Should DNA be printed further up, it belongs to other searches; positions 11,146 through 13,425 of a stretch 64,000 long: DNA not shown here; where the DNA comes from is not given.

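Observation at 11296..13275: Exosortase fused to an N-terminal nucleotidyltransferase-like + left-handed beta-helix module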

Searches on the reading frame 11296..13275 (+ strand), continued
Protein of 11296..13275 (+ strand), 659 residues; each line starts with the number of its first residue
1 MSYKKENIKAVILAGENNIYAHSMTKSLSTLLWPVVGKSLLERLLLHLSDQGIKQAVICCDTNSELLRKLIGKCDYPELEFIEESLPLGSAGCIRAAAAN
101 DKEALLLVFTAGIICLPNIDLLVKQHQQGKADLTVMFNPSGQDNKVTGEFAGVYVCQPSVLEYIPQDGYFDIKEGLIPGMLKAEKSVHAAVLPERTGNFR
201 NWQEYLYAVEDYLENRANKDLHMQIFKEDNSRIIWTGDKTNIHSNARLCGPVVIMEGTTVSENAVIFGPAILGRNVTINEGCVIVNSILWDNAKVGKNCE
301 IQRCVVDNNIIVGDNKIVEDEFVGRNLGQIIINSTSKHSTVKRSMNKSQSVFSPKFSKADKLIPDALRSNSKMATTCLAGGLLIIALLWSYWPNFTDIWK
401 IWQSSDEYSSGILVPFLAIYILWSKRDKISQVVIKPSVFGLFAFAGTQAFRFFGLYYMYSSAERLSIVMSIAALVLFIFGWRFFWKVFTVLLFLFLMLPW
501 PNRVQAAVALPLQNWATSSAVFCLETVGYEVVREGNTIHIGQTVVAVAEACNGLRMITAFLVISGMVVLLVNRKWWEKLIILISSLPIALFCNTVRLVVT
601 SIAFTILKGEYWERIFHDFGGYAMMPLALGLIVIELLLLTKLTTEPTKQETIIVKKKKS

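Call 6: find_homologous_proteins(query=window:11296-13275:+, max_evalue=0.00001)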
Query window:11296-13275:+ (659 aa): 1078 proteins with E <= 0.00001 among 8000 candidates; the best 120 are listed.
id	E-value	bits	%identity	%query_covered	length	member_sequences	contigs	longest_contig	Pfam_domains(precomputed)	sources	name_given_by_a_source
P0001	0.0e+0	1494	100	100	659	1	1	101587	PF00483.30,PF09721.16,PF00132.31,PF25087.2,PF25084.2,PF24894.2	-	-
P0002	1.3e-289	980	66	99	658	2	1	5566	PF09721.16,PF00132.31,PF25087.2,PF25084.2,PF24894.2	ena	-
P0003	7.4e-284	961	65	99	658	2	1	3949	PF00483.30,PF09721.16,PF25087.2,PF25084.2,PF24894.2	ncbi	-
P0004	5.7e-272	922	61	100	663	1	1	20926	PF00483.30,PF09721.16,PF00132.31,PF25087.2,PF25084.2,PF24894.2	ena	-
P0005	1.2e-261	888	58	100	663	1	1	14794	PF00483.30,PF09721.16,PF00132.31,PF25087.2,PF25084.2,PF24894.2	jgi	-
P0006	2.7e-258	877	58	99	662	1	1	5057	PF00483.30,PF09721.16,PF25087.2,PF25084.2,PF24894.2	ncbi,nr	ncbi:MAG TPA: exosortase [Sedimentisphaerales bacterium]|nr:exosortase [Sedimentisphaerales bacteriu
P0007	2.4e-257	874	59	100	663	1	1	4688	PF00483.30,PF09721.16,PF00132.31,PF25087.2,PF25084.2,PF24894.2,PF12804.14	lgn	-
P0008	1.3e-256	871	58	99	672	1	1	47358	PF09721.16,PF00132.31,PF25087.2,PF25084.2,PF24894.2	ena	-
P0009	5.1e-253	859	57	99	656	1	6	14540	PF00483.30,PF09721.16,PF00132.31,PF25087.2,PF25084.2,PF24894.2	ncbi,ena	-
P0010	1.6e-252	858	57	99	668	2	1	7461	PF09721.16,PF00132.31,PF25087.2,PF25084.2,PF24894.2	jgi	-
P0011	2.6e-252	857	57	100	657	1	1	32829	PF00483.30,PF09721.16,PF00132.31,PF25087.2,PF25084.2,PF24894.2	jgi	jgi:exosortase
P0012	4.6e-252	856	57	100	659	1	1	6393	PF00483.30,PF09721.16,PF00132.31,PF25087.2,PF25084.2,PF24894.2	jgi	jgi:exosortase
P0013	1.6e-251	854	57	99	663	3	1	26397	PF00483.30,PF09721.16,PF00132.31,PF25087.2,PF25084.2,PF24894.2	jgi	-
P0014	2.2e-251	854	56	99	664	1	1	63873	PF00483.30,PF09721.16,PF00132.31,PF25087.2,PF25084.2,PF24894.2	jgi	jgi:exosortase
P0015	2.5e-251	854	58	99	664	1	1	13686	PF00483.30,PF09721.16,PF00132.31,PF25087.2,PF25084.2,PF24894.2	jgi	jgi:exosortase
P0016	3.8e-251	853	59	99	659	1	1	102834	PF00483.30,PF09721.16,PF00132.31,PF25087.2,PF25084.2,PF24894.2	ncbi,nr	ncbi:MAG: exosortase [Phycisphaerae bacterium]|nr:exosortase [Phycisphaerae bacterium]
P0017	4.6e-251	853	57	100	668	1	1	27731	PF00483.30,PF09721.16,PF25087.2,PF25084.2,PF24894.2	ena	-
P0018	1.4e-250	851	56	99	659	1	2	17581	PF00483.30,PF09721.16,PF25087.2,PF25084.2,PF24894.2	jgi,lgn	-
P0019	5.4e-250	849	57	99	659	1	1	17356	PF00483.30,PF09721.16,PF00132.31,PF25087.2,PF25084.2,PF24894.2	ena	-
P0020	3.2e-249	847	56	100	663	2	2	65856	PF00483.30,PF09721.16,PF00132.31,PF25087.2,PF25084.2,PF24894.2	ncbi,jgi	ncbi:MAG: exosortase [Planctomycetota bacterium]|jgi:exosortase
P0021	7.1e-249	846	56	99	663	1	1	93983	PF00483.30,PF09721.16,PF00132.31,PF25087.2,PF25084.2,PF24894.2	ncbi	-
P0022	1.3e-248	845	57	100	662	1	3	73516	PF00483.30,PF09721.16,PF00132.31,PF25087.2,PF25084.2,PF24894.2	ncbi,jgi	-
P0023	1.4e-248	845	58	100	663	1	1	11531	PF00483.30,PF09721.16,PF00132.31,PF25087.2,PF25084.2,PF24894.2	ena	-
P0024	1.6e-248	845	56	100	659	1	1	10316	PF09721.16,PF00132.31,PF25087.2,PF25084.2,PF24894.2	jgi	-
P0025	1.8e-248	844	56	99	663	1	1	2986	PF00483.30,PF09721.16,PF00132.31,PF25087.2,PF25084.2,PF24894.2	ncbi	ncbi:UTP--glucose-1-phosphate uridylyltransferase [subsurface metagenome]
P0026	2.0e-248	844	57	99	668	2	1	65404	PF00483.30,PF09721.16,PF00132.31,PF25087.2,PF25084.2,PF24894.2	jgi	-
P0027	1.0e-247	842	56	100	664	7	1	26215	PF00483.30,PF09721.16,PF00132.31,PF25087.2,PF25084.2,PF24894.2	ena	-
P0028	5.0e-247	840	56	100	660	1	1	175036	PF00483.30,PF09721.16,PF00132.31,PF25087.2,PF25084.2,PF24894.2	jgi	-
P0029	7.2e-247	839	56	99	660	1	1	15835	PF00483.30,PF09721.16,PF00132.31,PF25087.2,PF25084.2,PF24894.2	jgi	jgi:exosortase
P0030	1.1e-246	838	57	100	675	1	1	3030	PF09721.16,PF25087.2,PF25084.2,PF24894.2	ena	-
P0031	1.3e-246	838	55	99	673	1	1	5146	PF00483.30,PF09721.16,PF00132.31,PF25087.2,PF25084.2,PF24894.2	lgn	-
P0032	1.4e-246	838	57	96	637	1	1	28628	PF09721.16,PF00132.31,PF25087.2,PF25084.2,PF24894.2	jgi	-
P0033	3.1e-246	837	56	100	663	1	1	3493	PF09721.16,PF00132.31,PF25087.2,PF25084.2,PF24894.2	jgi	jgi:exosortase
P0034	5.1e-246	836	56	99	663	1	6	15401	PF00483.30,PF09721.16,PF00132.31,PF25087.2,PF25084.2,PF24894.2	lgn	-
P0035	5.6e-246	836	57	99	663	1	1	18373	PF00483.30,PF09721.16,PF25087.2,PF25084.2,PF24894.2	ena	-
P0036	9.1e-246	835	55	99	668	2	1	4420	PF00483.30,PF09721.16,PF00132.31,PF25087.2,PF25084.2,PF24894.2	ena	-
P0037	1.1e-245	835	55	99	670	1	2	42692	PF00483.30,PF09721.16,PF00132.31,PF25087.2,PF25084.2,PF24894.2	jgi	-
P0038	1.2e-245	835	57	99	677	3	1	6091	PF00483.30,PF09721.16,PF00132.31,PF25087.2,PF25084.2,PF24894.2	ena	-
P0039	1.6e-245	835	57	99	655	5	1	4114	PF00483.30,PF09721.16,PF00132.31,PF25087.2,PF25084.2,PF24894.2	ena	-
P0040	2.6e-245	834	55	99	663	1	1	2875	PF00483.30,PF09721.16,PF00132.31,PF25087.2,PF25084.2,PF24894.2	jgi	jgi:exosortase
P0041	3.5e-245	834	57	99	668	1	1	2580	PF00483.30,PF09721.16,PF00132.31,PF25087.2,PF25084.2,PF24894.2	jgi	-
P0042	1.8e-244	831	56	100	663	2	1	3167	PF00483.30,PF09721.16,PF00132.31,PF25087.2,PF25084.2,PF24894.2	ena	-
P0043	2.2e-244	831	55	100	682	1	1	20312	PF00483.30,PF09721.16,PF25087.2,PF25084.2,PF24894.2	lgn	-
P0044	2.3e-244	831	55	99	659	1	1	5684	PF00483.30,PF09721.16,PF00132.31,PF25087.2,PF25084.2,PF24894.2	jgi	-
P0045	2.9e-244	830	56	99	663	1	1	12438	PF00483.30,PF09721.16,PF00132.31,PF25087.2,PF25084.2,PF24894.2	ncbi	ncbi:MAG: exosortase [Sedimentisphaerales bacterium]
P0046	3.7e-244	830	55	99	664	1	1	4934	PF00483.30,PF09721.16,PF00132.31,PF25087.2,PF25084.2,PF24894.2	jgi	-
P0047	3.9e-244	830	57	96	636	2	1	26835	PF00483.30,PF09721.16,PF00132.31,PF25087.2,PF25084.2,PF24894.2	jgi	-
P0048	4.4e-244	830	55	99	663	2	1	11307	PF00483.30,PF09721.16,PF00132.31,PF25087.2,PF25084.2,PF24894.2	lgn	-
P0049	7.8e-244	829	56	99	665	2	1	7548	PF00483.30,PF09721.16,PF00132.31,PF25087.2,PF25084.2,PF24894.2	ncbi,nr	ncbi:MAG TPA: exosortase, partial [Planctomycetes bacterium]|nr:exosortase [Planctomycetota bacteriu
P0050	1.2e-243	828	56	99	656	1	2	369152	PF00483.30,PF09721.16,PF00132.31,PF25087.2,PF25084.2,PF24894.2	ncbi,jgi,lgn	-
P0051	2.5e-243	827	56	99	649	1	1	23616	PF00483.30,PF09721.16,PF00132.31,PF25087.2,PF25084.2,PF24894.2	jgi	jgi:exosortase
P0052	3.4e-243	827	55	100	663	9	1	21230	PF00483.30,PF09721.16,PF00132.31,PF25087.2,PF25084.2,PF24894.2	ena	-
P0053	4.2e-243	827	55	99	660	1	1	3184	PF00483.30,PF09721.16,PF00132.31,PF25087.2,PF25084.2,PF24894.2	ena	-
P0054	9.1e-243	826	55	99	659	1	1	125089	PF00483.30,PF09721.16,PF00132.31,PF25087.2,PF25084.2,PF24894.2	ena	-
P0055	1.2e-242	825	56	99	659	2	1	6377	PF00483.30,PF09721.16,PF00132.31,PF25087.2,PF25084.2,PF24894.2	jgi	jgi:exosortase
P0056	1.6e-242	825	56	99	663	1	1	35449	PF00483.30,PF09721.16,PF00132.31,PF25087.2,PF25084.2,PF24894.2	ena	-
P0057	1.9e-242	824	56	99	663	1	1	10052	PF00483.30,PF09721.16,PF00132.31,PF25087.2,PF25084.2,PF24894.2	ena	-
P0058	2.2e-242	824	56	100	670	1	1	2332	PF00483.30,PF09721.16,PF00132.31,PF25087.2,PF25084.2,PF24894.2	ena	-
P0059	3.4e-242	824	55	100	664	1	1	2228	PF09721.16,PF00132.31,PF25087.2,PF25084.2,PF24894.2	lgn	-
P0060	8.7e-242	822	57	95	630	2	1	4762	PF00483.30,PF09721.16,PF00132.31,PF25087.2,PF25084.2,PF24894.2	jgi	jgi:exosortase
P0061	1.0e-241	822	56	99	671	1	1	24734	PF00483.30,PF09721.16,PF00132.31,PF25087.2,PF25084.2,PF24894.2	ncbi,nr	ncbi:MAG: exosortase [Planctomycetes bacterium]|nr:exosortase [Planctomycetota bacterium]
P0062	1.0e-241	822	55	99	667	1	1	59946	PF00483.30,PF09721.16,PF00132.31,PF25087.2,PF25084.2,PF24894.2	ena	-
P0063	1.1e-241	822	55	99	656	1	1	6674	PF09721.16,PF00132.31,PF25087.2,PF25084.2,PF24894.2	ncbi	ncbi:MAG: exosortase [Sedimentisphaerales bacterium]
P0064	1.1e-241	822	56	100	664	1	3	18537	PF00483.30,PF09721.16,PF00132.31,PF25087.2,PF25084.2,PF24894.2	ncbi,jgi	ncbi:MAG: exosortase [Planctomycetota bacterium]|jgi:exosortase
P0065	1.1e-241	822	56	99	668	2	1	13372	PF00483.30,PF09721.16,PF00132.31,PF25087.2,PF25084.2,PF24894.2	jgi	jgi:exosortase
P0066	1.2e-241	822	55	99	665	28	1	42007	PF00483.30,PF09721.16,PF00132.31,PF25087.2,PF25084.2,PF24894.2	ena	-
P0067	1.2e-241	822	56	99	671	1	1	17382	PF00483.30,PF09721.16,PF00132.31,PF25087.2,PF25084.2,PF24894.2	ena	-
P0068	1.5e-241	822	57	99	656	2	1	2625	PF09721.16,PF00132.31,PF25087.2,PF25084.2,PF24894.2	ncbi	-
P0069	1.6e-241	821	55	100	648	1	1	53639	PF00483.30,PF09721.16,PF00132.31,PF25087.2,PF25084.2,PF24894.2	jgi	jgi:exosortase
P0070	1.7e-241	821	54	99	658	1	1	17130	PF00483.30,PF09721.16,PF00132.31,PF25087.2,PF25084.2,PF24894.2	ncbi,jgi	ncbi:MAG: exosortase [Planctomycetota bacterium]|jgi:exosortase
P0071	2.2e-241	821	56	99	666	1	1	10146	PF09721.16,PF00132.31,PF25087.2,PF25084.2,PF24894.2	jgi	jgi:exosortase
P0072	2.4e-241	821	54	99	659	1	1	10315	PF00483.30,PF09721.16,PF00132.31,PF25087.2,PF25084.2,PF24894.2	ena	-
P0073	2.4e-241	821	55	99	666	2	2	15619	PF00483.30,PF09721.16,PF00132.31,PF25087.2,PF25084.2,PF24894.2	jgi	-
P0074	2.6e-241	821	55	99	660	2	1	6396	PF09721.16,PF00132.31,PF25087.2,PF25084.2,PF24894.2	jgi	jgi:exosortase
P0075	2.6e-241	821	55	99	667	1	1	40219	PF09721.16,PF00132.31,PF25087.2,PF25084.2,PF24894.2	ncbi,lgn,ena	-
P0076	3.0e-241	821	55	100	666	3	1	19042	PF00483.30,PF09721.16,PF25087.2,PF25084.2,PF24894.2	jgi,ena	-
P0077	3.1e-241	821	54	99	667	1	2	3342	PF00483.30,PF09721.16,PF00132.31,PF25087.2,PF25084.2,PF24894.2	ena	-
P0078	3.2e-241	820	56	99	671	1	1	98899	PF00483.30,PF09721.16,PF00132.31,PF25087.2,PF25084.2,PF24894.2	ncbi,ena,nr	ncbi:MAG: exosortase [Planctomycetes bacterium]|nr:exosortase [Planctomycetota bacterium]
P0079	3.9e-241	820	55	100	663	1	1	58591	PF00483.30,PF09721.16,PF00132.31,PF25087.2,PF25084.2,PF24894.2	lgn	-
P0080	3.9e-241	820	55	99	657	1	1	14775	PF00483.30,PF09721.16,PF00132.31,PF25087.2,PF25084.2,PF24894.2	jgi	jgi:exosortase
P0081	4.7e-241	820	55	98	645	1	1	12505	PF00483.30,PF09721.16,PF00132.31,PF25087.2,PF25084.2,PF24894.2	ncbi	-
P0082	5.0e-241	820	54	100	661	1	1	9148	PF00483.30,PF09721.16,PF00132.31,PF25087.2,PF25084.2,PF24894.2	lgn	-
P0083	8.2e-241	819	56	99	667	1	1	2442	PF00483.30,PF09721.16,PF00132.31,PF25087.2,PF25084.2,PF24894.2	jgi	-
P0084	8.3e-241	819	55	99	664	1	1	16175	PF09721.16,PF00132.31,PF25087.2,PF25084.2,PF24894.2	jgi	jgi:exosortase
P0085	9.2e-241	819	55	99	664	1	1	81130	PF00483.30,PF09721.16,PF00132.31,PF25087.2,PF25084.2,PF24894.2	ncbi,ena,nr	ncbi:MAG: exosortase [Planctomycetes bacterium]|nr:exosortase [Planctomycetota bacterium]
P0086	9.8e-241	819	54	99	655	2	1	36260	PF00483.30,PF09721.16,PF00132.31,PF25087.2,PF25084.2,PF24894.2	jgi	-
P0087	1.0e-240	819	56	94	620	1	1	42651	PF09721.16,PF00132.31,PF25087.2,PF25084.2,PF24894.2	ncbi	-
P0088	1.3e-240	818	55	99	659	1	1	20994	PF00483.30,PF09721.16,PF00132.31,PF25087.2,PF25084.2,PF24894.2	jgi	jgi:exosortase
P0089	1.5e-240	818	56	99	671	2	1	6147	PF00483.30,PF09721.16,PF00132.31,PF25087.2,PF25084.2,PF24894.2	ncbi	-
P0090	1.9e-240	818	56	99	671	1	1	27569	PF00483.30,PF09721.16,PF00132.31,PF25087.2,PF25084.2,PF24894.2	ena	-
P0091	2.0e-240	818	56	99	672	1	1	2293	PF00483.30,PF09721.16,PF00132.31,PF25087.2,PF25084.2,PF24894.2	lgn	-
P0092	2.6e-240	817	56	99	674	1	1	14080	PF00483.30,PF09721.16,PF00132.31,PF25087.2,PF25084.2,PF24894.2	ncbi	-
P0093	3.4e-240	817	58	95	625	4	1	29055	PF09721.16,PF25087.2,PF25084.2,PF24894.2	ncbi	ncbi:MAG: exosortase [Planctomycetota bacterium]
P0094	6.1e-240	816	55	99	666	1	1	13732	PF00483.30,PF09721.16,PF00132.31,PF25087.2,PF25084.2,PF24894.2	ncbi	ncbi:MAG: exosortase [Planctomycetota bacterium]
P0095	6.6e-240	816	56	99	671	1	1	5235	PF00483.30,PF09721.16,PF00132.31,PF25087.2,PF25084.2,PF24894.2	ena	-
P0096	8.7e-240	816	55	99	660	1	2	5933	PF00483.30,PF09721.16,PF00132.31,PF25087.2,PF25084.2,PF24894.2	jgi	jgi:exosortase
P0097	8.8e-240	816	55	99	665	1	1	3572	PF00483.30,PF09721.16,PF00132.31,PF25087.2,PF25084.2,PF24894.2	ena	-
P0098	1.0e-239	815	56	99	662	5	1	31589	PF00483.30,PF09721.16,PF00132.31,PF25087.2,PF25084.2,PF24894.2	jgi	-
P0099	1.3e-239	815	55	100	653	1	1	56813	PF00483.30,PF09721.16,PF00132.31,PF25087.2,PF25084.2,PF24894.2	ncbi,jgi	ncbi:MAG: exosortase [Phycisphaerae bacterium]|jgi:exosortase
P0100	1.6e-239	815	56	99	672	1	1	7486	PF00483.30,PF09721.16,PF00132.31,PF25087.2,PF25084.2,PF24894.2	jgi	-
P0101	1.8e-239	815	55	100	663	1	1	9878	PF00483.30,PF09721.16,PF00132.31,PF25087.2,PF25084.2,PF24894.2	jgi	-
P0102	4.4e-239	813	54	99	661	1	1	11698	PF09721.16,PF00132.31,PF25087.2,PF25084.2,PF24894.2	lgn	-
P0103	4.6e-239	813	55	100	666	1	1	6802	PF00483.30,PF09721.16,PF00132.31,PF25087.2,PF25084.2,PF24894.2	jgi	-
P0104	4.8e-239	813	55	99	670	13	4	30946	PF00483.30,PF09721.16,PF00132.31,PF25087.2,PF25084.2,PF24894.2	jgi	jgi:exosortase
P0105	5.4e-239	813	56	99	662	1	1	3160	PF00483.30,PF09721.16,PF00132.31,PF25087.2,PF25084.2,PF24894.2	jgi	jgi:exosortase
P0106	1.1e-238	812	55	100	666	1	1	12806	PF00483.30,PF09721.16,PF00132.31,PF25087.2,PF25084.2,PF24894.2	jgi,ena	-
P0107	1.2e-238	812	55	99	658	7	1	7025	PF00483.30,PF09721.16,PF00132.31,PF25087.2,PF25084.2,PF24894.2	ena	-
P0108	1.3e-238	812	55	100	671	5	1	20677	PF00483.30,PF09721.16,PF00132.31,PF25087.2,PF25084.2,PF24894.2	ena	-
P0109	2.0e-238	811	54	99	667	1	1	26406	PF00483.30,PF09721.16,PF00132.31,PF25087.2,PF25084.2,PF24894.2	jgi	jgi:exosortase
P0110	3.9e-238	810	56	100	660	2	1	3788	PF00483.30,PF09721.16,PF00132.31,PF25087.2,PF25084.2,PF24894.2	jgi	-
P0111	4.5e-238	810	55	99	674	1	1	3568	PF00483.30,PF09721.16,PF00132.31,PF25087.2,PF25084.2,PF24894.2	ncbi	-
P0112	5.9e-238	810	55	99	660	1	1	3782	PF00483.30,PF09721.16,PF25087.2,PF25084.2,PF24894.2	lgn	-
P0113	6.0e-238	810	55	99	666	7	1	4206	PF00483.30,PF09721.16,PF00132.31,PF25087.2,PF25084.2,PF24894.2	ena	-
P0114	6.4e-238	810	55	99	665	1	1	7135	PF00483.30,PF09721.16,PF00132.31,PF25087.2,PF25084.2,PF24894.2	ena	-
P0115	6.6e-238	809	54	100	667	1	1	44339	PF00483.30,PF09721.16,PF00132.31,PF25087.2,PF25084.2,PF24894.2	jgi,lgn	-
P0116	6.8e-238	809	55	99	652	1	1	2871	PF00483.30,PF09721.16,PF00132.31,PF25087.2,PF25084.2,PF24894.2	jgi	-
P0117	7.5e-238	809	54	99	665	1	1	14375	PF00483.30,PF09721.16,PF00132.31,PF25087.2,PF25084.2,PF24894.2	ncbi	-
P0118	7.6e-238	809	54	99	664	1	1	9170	PF09721.16,PF00132.31,PF25087.2,PF25084.2,PF24894.2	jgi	jgi:exosortase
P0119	9.1e-238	809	55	99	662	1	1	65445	PF00483.30,PF09721.16,PF00132.31,PF25087.2,PF25084.2,PF24894.2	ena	-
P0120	1.4e-237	808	54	100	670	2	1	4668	PF09721.16,PF00132.31,PF25087.2,PF25084.2,PF24894.2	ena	-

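Call 13: find_related_loci(query=A1, collection=genome_contigs, flank=10000)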
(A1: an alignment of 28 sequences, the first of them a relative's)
Query A1 (659 aa) in genome_contigs; peptide patterns used: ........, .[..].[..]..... (x = any residue, [..] = any of these).
404 stretches matched a pattern; 369 encode a relative of the query (tblastn E <= 1e-3); the best 80 are kept; 80 distinct loci.
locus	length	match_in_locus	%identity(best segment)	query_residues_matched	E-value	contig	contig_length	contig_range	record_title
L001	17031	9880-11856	60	1-659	0e+0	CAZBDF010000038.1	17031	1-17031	MAG TPA_asm: uncultured Lentimicrobiaceae bacterium isolate binchicken_co243_188 genome assembly, contig: NODE_2656_leng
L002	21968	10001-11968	59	5-659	0e+0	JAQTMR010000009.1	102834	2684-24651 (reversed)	MAG: Phycisphaerae bacterium isolate STA_45 NODE_399_length_102834_cov_6.297039_Sandtown_A, whole genome shotgun sequenc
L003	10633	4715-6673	57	5-656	0e+0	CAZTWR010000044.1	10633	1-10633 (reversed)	MAG TPA_asm: uncultured Pirellulales bacterium isolate SRP214966_co5_400 genome assembly, contig: NODE_6100_length_10633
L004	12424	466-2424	56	5-657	0e+0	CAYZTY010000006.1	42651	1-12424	MAG TPA_asm: uncultured Pirellulales bacterium isolate binchicken_co89_144 genome assembly, contig: NODE_1162_length_426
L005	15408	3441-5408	56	5-658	0e+0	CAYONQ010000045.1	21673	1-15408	MAG TPA_asm: uncultured Pirellulales bacterium isolate binchicken_co262_96 genome assembly, contig: NODE_2474_length_216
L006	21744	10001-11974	57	2-658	0e+0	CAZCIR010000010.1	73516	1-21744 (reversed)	MAG TPA_asm: uncultured Pirellulales bacterium isolate binchicken_co34_225 genome assembly, contig: NODE_396_length_7351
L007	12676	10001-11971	57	1-656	0e+0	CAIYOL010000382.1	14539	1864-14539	MAG: uncultured planctomycete isolate AlinenSedimentsCore2_bin-1585 genome assembly, contig: bin-1585:382/417, whole gen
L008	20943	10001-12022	56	2-657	0e+0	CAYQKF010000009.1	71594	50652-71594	MAG TPA_asm: uncultured Pirellulales bacterium isolate SRP068000_co2_145 genome assembly, contig: NODE_43_length_71594_c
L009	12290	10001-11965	56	5-658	0e+0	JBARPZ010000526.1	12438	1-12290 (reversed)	MAG: Sedimentisphaerales bacterium isolate MFD13424_ilm_asm_bin26 k127_331503, whole genome shotgun sequence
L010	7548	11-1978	56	5-659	0e+0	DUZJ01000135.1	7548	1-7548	MAG TPA_asm: Planctomycetota bacterium isolate MAG_11118_pl_115 Ga0114922_10012993, whole genome shotgun sequence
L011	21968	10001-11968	55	3-657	0e+0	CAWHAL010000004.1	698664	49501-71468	MAG: uncultured Planctomycetota bacterium isolate MFD04408.bin.1.172 genome assembly, contig: contig_31152, whole genome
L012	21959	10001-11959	56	5-656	0e+0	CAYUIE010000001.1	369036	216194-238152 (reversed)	MAG TPA_asm: uncultured Pirellulales bacterium isolate binchicken_co100_297 genome assembly, contig: NODE_3_length_36903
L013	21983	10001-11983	56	5-657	0e+0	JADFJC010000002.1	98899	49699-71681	MAG: Planctomycetota bacterium isolate B3T3L8 B3T3L8_NODE32, whole genome shotgun sequence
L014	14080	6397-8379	56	5-657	0e+0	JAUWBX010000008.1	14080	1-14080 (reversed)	MAG: Phycisphaerae bacterium isolate CSMAG_2123 CSMAG_2123_k141_990746_length_14080_cov_8.0000, whole genome shotgun seq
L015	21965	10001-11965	55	5-658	0e+0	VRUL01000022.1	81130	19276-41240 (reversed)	MAG: Planctomycetota bacterium isolate MohnsGC08_bin191 NODE_22_length_81130_cov_46.728351, whole genome shotgun sequenc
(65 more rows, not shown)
